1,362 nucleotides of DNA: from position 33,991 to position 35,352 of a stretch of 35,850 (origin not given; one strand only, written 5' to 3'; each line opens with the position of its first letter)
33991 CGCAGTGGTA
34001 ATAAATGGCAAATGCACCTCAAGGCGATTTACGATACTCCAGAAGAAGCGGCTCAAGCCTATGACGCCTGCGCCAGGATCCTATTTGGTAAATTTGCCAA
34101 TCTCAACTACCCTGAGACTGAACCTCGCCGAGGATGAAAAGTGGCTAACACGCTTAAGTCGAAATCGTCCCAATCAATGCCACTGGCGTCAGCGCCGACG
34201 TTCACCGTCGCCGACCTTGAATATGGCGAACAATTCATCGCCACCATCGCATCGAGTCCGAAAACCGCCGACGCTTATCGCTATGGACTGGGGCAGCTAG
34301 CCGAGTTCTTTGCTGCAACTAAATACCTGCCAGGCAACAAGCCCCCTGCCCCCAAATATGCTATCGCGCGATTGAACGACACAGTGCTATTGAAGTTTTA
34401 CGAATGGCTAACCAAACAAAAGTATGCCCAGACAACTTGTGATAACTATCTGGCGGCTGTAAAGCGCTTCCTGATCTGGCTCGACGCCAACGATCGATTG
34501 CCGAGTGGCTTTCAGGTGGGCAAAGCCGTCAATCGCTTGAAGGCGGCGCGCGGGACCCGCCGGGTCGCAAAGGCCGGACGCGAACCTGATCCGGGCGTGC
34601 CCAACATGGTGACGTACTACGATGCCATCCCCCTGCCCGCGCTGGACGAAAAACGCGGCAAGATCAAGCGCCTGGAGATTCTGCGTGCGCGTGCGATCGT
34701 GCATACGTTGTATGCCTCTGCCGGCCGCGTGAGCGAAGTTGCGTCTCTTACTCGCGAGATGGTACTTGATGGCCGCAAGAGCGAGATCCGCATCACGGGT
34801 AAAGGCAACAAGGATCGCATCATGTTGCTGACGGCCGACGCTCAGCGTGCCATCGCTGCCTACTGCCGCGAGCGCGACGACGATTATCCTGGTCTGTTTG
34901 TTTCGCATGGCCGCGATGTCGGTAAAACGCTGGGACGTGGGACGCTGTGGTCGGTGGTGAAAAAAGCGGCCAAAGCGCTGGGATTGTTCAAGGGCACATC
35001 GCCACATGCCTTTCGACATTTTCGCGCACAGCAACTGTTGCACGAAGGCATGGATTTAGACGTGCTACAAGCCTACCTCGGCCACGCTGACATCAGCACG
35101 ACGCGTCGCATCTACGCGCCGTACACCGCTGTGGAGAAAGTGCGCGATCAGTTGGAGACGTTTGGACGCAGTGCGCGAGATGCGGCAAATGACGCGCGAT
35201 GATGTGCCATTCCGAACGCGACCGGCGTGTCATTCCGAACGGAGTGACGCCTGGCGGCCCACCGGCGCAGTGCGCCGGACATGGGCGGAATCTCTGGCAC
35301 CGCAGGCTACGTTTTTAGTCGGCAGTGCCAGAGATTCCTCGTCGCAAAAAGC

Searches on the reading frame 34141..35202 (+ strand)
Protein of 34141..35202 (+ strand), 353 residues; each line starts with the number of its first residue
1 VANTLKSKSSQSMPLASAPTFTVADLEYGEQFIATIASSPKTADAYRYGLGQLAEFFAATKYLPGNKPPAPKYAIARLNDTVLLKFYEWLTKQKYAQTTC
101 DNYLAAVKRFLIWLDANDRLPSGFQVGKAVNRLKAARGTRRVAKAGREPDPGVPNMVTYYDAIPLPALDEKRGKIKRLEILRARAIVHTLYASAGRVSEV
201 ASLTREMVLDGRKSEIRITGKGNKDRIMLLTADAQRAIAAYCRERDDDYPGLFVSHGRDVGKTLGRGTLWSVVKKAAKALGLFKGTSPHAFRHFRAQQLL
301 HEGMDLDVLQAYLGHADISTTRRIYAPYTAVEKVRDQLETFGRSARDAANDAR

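Call 4: search_protein_families(library=pfam, proteins=[window:34141-35202:+])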
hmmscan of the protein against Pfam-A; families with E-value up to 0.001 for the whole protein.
window:34141-35202:+ (353 aa): 4 families
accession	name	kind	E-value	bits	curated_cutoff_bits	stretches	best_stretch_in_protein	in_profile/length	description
PF00589.27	Phage_integrase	-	1.2e-25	90.8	27.1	1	181-326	22-166/172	Phage integrase family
PF02899.23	Phage_int_SAM_1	-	1.3e-05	25.8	22.3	1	36-114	12-79/83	Phage integrase, N-terminal SAM-like domain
PF13102.12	Phage_int_SAM_5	-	0.00062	20.5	22.3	0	27-110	4-78/98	Phage integrase SAM-like domain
PF13495.12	Phage_int_SAM_4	-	0.00081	20.2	27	0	83-115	2-34/85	Phage integrase, N-terminal SAM-like domain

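Call 16: find_encoding_contigs(protein=window:34141-35202:+, flank=10000, max_places=4)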
Protein window:34141-35202:+ (353 aa): no gene with exactly this product is on record in the collection.

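Call 62: search_protein_families(library=ncbifam, proteins=[window:34141-35202:+], max_evalue=0.001)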
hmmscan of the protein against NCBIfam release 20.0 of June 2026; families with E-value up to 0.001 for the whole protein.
window:34141-35202:+ (353 aa): 11 families
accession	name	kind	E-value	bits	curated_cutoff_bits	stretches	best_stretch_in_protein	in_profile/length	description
NF040815.2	recomb_XerA_Arch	equivalog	8.3e-39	133.7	220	1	38-327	12-253/263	site-specific tyrosine recombinase/integron integrase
TIGR02224.1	recomb_XerC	equivalog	1.8e-38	132.6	335.15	1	36-326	11-275/295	tyrosine recombinase XerC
TIGR02225.1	recomb_XerD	equivalog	2.4e-37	128.9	329.6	1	30-327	5-273/290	site-specific tyrosine recombinase XerD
NF001399.0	PRK00283.1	subfamily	6.2e-37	127.4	279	1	38-327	22-282/300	tyrosine recombinase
NF002331.0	PRK01287.1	subfamily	1.5e-22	80.1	371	1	178-326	159-310/365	site-specific tyrosine recombinase XerC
NF003462.0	PRK05084.1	equivalog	2.1e-17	62.9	267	1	182-329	196-345/360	tyrosine recombinase XerS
TIGR02249.1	integrase_gron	subfamily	2e-16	60.2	265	1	270-325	243-297/315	integron integrase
NF011946.0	PRK15417.1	equivalog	1.4e-09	37.6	435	1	270-331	258-318/337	integron integrase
NF007371.0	PRK09871.1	subfamily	1.2e-07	31.5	222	1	190-327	35-174/198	tyrosine-type DNA invertase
NF040693.1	recomb_GmtY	equivalog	9e-06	25.2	340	1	240-326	341-430/441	gamma-mobile-trio recombinase GmtY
NF007370.0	PRK09870.1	subfamily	0.00016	21.3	221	1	260-322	112-174/200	tyrosine-type DNA invertase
